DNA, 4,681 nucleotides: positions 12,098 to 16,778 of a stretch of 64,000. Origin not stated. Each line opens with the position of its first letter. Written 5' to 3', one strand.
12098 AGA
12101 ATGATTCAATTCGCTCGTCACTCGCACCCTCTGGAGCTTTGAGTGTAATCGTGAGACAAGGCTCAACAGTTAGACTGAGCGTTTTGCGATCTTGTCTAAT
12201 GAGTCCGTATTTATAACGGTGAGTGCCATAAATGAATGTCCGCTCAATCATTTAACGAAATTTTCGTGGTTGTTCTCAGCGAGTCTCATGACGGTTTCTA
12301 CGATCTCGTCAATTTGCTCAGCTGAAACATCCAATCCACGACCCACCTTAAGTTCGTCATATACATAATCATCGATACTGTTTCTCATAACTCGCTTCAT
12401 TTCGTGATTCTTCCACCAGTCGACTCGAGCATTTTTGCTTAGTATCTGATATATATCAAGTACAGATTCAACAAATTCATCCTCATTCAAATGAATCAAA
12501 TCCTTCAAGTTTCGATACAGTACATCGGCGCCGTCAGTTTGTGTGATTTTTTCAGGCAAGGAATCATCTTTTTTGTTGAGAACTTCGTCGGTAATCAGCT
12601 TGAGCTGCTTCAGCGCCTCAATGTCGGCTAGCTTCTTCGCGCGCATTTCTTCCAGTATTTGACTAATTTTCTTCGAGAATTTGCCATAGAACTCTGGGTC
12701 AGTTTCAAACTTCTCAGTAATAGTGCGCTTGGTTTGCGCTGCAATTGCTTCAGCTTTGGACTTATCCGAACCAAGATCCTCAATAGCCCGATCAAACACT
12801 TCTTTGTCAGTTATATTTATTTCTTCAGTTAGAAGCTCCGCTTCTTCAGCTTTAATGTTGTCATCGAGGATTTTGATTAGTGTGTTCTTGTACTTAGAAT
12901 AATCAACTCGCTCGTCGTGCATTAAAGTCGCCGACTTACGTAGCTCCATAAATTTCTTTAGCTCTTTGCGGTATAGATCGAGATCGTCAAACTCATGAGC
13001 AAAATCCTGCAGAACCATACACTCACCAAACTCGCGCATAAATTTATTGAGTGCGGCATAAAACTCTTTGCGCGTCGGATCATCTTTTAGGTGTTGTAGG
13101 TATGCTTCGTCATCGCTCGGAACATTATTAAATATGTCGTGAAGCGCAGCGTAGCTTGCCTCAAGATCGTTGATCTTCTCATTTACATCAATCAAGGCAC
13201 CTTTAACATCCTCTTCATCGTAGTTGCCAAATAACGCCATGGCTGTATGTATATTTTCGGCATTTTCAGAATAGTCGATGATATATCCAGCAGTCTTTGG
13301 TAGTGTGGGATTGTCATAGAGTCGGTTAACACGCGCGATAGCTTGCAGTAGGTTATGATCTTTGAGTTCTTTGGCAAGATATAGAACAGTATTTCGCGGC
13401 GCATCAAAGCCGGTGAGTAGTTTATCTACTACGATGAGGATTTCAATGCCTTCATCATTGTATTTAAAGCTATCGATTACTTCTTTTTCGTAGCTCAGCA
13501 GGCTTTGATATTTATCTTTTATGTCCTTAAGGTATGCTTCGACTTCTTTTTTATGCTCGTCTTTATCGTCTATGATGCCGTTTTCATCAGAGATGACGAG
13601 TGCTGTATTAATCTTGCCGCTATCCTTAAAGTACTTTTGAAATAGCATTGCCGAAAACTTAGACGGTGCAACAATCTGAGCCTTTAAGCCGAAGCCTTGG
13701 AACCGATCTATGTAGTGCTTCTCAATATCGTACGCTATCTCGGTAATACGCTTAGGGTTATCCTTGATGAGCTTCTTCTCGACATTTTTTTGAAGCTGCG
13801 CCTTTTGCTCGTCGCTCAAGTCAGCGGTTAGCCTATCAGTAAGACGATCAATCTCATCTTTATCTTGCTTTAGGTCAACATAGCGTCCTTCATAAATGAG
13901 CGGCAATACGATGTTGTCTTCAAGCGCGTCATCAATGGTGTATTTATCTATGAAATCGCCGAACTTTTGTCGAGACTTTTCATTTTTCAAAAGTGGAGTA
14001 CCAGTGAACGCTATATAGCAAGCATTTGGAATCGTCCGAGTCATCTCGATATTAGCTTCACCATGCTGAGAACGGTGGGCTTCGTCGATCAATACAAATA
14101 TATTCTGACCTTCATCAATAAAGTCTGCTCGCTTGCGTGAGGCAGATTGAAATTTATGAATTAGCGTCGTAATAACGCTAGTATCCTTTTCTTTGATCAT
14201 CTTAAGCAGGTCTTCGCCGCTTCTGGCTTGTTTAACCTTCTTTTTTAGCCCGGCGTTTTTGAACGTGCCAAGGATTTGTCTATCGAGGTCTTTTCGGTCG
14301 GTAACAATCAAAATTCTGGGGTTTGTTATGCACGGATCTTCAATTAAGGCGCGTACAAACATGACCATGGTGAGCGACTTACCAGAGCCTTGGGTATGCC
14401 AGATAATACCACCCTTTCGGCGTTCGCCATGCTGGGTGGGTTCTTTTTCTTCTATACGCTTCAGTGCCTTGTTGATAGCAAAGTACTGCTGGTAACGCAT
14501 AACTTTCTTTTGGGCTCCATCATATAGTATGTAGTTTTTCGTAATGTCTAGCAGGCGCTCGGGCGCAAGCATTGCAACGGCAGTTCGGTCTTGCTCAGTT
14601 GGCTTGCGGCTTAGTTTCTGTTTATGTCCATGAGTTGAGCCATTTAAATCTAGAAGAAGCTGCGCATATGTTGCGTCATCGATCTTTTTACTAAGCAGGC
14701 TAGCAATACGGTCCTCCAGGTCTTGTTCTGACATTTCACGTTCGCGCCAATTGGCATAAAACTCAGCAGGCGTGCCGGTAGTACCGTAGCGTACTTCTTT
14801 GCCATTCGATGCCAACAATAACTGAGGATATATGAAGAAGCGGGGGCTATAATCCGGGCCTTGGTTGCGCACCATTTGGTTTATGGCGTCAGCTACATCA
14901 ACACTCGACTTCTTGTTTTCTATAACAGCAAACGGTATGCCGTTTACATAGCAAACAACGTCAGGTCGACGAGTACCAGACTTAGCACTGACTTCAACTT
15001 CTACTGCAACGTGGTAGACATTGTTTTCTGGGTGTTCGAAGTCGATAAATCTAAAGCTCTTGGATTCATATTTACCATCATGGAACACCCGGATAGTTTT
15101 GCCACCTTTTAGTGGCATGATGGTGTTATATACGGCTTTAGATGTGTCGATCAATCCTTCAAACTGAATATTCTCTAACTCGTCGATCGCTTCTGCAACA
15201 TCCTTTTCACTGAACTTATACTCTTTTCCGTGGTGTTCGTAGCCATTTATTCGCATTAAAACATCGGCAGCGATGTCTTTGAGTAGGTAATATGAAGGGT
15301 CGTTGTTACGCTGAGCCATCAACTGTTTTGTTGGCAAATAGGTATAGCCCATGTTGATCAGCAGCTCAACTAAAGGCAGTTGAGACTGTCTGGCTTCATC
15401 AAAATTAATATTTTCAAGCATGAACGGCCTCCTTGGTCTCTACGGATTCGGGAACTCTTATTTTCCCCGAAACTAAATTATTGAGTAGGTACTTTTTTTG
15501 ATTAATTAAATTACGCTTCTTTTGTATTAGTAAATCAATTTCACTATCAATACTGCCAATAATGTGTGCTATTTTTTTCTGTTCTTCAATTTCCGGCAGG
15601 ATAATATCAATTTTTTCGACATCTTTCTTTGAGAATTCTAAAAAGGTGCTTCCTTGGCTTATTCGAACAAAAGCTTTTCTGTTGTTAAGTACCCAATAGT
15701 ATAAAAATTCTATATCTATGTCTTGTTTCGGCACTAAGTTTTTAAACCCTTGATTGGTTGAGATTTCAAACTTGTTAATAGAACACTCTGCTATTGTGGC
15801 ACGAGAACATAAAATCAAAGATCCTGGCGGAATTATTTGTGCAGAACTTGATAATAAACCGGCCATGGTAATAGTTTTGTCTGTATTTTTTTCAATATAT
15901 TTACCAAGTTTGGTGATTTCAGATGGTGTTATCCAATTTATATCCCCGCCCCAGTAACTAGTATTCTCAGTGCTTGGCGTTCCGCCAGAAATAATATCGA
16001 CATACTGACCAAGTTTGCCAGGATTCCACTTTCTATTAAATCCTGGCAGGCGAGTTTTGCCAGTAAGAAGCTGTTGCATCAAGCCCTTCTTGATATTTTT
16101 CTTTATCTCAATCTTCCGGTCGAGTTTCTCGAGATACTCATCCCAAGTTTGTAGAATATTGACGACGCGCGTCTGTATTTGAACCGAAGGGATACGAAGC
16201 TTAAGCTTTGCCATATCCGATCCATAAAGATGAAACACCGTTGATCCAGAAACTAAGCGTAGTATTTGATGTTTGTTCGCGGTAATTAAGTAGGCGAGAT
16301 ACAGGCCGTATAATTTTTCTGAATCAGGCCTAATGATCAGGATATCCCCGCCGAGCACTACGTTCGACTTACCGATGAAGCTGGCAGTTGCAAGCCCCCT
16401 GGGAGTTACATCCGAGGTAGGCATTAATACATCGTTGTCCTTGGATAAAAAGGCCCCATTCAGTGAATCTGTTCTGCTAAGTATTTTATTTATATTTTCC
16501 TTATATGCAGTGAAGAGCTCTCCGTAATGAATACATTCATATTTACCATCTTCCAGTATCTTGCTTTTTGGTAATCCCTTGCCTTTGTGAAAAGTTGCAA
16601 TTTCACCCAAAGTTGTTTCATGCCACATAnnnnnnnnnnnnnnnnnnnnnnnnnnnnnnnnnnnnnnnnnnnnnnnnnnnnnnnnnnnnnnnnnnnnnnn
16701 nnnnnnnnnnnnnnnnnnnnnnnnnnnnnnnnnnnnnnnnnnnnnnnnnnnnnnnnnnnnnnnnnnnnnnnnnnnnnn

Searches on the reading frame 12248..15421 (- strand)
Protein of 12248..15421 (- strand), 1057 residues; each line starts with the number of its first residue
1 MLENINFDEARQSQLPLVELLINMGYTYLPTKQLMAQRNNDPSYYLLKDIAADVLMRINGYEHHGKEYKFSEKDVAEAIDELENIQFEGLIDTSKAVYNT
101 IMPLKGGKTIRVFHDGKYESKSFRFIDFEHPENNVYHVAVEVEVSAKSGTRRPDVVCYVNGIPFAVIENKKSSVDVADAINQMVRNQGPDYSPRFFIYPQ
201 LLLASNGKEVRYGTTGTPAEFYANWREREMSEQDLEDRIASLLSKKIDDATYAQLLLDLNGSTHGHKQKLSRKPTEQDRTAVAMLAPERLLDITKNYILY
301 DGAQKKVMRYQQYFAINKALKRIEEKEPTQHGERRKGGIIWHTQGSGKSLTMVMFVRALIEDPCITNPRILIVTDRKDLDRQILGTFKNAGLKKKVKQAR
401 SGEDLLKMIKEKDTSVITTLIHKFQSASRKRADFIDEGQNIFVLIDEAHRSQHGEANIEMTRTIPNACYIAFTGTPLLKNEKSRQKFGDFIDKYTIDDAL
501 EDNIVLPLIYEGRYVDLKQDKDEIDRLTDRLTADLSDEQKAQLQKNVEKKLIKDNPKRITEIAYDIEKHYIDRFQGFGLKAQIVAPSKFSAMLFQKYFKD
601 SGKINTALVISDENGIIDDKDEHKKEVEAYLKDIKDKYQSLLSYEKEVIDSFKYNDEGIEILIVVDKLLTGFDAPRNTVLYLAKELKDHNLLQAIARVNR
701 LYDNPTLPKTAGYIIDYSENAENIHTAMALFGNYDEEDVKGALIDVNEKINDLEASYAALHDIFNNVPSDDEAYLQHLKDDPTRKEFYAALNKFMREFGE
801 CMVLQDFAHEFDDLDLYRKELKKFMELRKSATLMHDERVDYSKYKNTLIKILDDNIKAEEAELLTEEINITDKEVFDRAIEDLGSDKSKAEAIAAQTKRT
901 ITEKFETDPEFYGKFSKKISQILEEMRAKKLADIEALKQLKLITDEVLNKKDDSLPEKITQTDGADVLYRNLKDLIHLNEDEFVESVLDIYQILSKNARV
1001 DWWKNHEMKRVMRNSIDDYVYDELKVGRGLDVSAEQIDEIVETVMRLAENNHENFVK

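Call 101: search_protein_families(library=pfam, proteins=[window:12248-15421:-], max_evalue=0.001)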
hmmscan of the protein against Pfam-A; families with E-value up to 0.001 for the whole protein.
window:12248-15421:- (1057 aa): 5 families
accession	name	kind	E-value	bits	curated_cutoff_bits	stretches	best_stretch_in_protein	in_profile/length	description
PF18766.7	SWI2_SNF2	-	5.6e-78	262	26.7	1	311-540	1-220/221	SWI2/SNF2 ATPase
PF04313.20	HSDR_N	-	7.1e-35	121.1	25.1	1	7-220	2-197/198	Type I restriction enzyme R protein N terminus (HSDR_N)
PF04851.21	ResIII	-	1.5e-23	83.9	22.5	1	306-476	2-162/164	Type III restriction enzyme, res subunit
PF22679.2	T1R_D3-like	-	8e-23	82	27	1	616-718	55-157/158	Type I restriction enzyme subunit R domain 3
PF00176.29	SNF2-rel_dom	-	1.2e-06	28.3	24.9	1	334-491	16-178/290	SNF2-related domain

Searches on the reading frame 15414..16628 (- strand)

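Call 101: search_protein_families(library=pfam, proteins=[window:15414-16628:-], max_evalue=0.001)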
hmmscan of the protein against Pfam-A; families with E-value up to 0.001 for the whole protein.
window:15414-16628:- (404 aa): 1 family
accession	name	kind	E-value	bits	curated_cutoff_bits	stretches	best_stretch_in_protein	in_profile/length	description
PF01420.25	Methylase_S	-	2.7e-40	138.8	22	2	199-376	2-167/168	Type I restriction modification DNA specificity domain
